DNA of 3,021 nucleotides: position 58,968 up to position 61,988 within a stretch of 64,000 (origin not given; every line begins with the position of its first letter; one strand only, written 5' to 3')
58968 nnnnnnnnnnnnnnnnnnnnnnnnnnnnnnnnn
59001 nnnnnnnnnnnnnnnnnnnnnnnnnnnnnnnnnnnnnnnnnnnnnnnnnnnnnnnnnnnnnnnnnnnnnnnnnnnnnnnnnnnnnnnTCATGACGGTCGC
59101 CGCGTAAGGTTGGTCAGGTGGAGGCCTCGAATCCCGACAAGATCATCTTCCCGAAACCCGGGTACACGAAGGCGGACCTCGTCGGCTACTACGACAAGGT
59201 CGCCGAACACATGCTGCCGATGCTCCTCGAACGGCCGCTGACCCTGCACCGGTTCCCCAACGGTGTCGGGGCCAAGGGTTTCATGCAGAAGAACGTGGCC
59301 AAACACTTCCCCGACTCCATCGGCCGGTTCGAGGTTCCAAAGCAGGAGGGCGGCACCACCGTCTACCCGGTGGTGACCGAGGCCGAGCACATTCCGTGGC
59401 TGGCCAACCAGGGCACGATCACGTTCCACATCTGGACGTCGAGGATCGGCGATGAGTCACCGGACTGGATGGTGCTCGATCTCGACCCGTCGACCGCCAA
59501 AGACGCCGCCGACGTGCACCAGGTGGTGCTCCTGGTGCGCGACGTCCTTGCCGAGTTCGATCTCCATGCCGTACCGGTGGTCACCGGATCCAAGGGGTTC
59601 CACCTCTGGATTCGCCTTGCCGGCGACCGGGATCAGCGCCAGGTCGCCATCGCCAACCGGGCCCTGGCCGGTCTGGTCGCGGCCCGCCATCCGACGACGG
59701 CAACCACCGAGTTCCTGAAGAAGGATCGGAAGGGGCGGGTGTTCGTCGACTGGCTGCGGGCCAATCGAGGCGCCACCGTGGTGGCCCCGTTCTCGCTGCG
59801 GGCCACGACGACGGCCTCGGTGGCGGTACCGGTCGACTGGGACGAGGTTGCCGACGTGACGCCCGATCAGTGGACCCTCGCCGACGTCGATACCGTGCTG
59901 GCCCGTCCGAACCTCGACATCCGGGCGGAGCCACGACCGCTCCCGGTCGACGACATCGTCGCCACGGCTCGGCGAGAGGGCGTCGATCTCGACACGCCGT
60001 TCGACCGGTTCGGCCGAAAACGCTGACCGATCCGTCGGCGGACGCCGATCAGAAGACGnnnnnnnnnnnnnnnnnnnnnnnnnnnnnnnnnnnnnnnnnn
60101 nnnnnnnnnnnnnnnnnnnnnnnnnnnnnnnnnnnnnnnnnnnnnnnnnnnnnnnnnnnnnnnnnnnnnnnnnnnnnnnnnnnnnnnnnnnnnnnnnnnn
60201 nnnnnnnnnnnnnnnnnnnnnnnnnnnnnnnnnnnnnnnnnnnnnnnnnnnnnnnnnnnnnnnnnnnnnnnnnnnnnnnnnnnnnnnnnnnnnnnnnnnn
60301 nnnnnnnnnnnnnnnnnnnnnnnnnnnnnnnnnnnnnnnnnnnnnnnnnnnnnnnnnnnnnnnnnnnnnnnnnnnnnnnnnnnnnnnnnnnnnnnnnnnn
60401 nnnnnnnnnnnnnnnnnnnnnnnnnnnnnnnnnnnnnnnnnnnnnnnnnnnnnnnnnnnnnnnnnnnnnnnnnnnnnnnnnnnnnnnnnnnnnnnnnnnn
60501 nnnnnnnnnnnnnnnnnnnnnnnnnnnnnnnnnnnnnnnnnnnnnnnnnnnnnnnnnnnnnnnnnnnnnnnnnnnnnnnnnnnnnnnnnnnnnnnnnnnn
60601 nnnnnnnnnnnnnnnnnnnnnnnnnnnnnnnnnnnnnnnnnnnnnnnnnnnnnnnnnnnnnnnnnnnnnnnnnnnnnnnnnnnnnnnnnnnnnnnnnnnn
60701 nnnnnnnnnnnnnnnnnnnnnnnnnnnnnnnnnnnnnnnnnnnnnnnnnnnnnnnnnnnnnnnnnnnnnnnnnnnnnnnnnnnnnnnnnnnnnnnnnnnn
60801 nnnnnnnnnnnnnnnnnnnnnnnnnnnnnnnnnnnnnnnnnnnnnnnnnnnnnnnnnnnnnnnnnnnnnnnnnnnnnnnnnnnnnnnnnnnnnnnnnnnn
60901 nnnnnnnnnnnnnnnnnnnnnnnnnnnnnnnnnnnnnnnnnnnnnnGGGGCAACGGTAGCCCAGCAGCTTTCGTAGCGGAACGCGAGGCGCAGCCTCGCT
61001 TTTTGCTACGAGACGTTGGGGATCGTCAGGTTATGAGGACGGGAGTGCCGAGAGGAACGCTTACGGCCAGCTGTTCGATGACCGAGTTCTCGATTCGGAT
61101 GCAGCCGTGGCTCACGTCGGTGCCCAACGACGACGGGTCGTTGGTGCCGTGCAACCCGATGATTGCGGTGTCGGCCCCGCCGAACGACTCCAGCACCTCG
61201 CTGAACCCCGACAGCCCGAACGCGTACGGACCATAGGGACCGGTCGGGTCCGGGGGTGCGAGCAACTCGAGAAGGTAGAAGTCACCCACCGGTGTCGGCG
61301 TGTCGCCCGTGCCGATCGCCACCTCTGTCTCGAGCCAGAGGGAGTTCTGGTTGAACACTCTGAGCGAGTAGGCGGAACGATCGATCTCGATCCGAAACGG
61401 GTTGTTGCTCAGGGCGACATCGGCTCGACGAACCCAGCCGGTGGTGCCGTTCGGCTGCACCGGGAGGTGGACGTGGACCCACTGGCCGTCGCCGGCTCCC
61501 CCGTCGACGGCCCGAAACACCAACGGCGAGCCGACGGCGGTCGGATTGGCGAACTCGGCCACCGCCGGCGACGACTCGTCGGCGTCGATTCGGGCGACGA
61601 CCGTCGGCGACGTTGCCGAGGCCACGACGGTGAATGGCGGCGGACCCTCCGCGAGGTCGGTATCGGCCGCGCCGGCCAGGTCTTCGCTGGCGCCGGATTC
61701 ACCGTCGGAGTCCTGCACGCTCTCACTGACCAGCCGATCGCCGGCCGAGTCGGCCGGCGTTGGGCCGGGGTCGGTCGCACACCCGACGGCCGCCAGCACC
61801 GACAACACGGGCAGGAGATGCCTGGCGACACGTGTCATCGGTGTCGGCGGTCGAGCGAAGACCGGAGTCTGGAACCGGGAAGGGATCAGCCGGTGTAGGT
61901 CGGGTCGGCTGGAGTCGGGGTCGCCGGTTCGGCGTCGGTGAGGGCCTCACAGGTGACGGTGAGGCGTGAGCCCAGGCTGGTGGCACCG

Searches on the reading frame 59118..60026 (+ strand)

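Call 100: search_protein_families(library=pfam, proteins=[window:59118-60026:+], max_evalue=0.00001)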
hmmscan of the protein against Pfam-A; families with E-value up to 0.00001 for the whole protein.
window:59118-60026:+ (302 aa): 2 families
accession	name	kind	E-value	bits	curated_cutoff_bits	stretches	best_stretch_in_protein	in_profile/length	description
PF21686.3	LigD_Prim-Pol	-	2.2e-80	270.3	27.4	1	17-263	1-249/254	LigD, primase-polymerase domain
PF01896.25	DNA_primase_S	-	3.8e-08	34.3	26.8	1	120-241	1-163/163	DNA primase small subunit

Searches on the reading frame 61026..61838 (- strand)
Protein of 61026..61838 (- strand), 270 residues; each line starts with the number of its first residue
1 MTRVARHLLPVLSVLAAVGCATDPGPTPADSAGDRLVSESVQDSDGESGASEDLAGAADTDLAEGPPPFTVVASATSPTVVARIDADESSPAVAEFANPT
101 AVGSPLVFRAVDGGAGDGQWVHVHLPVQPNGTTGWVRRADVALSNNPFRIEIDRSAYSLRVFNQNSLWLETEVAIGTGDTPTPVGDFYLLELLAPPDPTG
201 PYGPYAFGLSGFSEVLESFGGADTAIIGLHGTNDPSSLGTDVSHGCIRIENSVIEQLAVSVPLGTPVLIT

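Call 100: search_protein_families(library=pfam, proteins=[window:61026-61838:-], max_evalue=0.00001)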
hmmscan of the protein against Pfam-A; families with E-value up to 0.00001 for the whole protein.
window:61026-61838:- (270 aa): 1 family
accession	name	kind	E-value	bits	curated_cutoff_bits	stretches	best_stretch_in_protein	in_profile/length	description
PF03734.19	YkuD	-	2.3e-19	70.8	23.4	1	148-269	2-146/146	L,D-transpeptidase catalytic domain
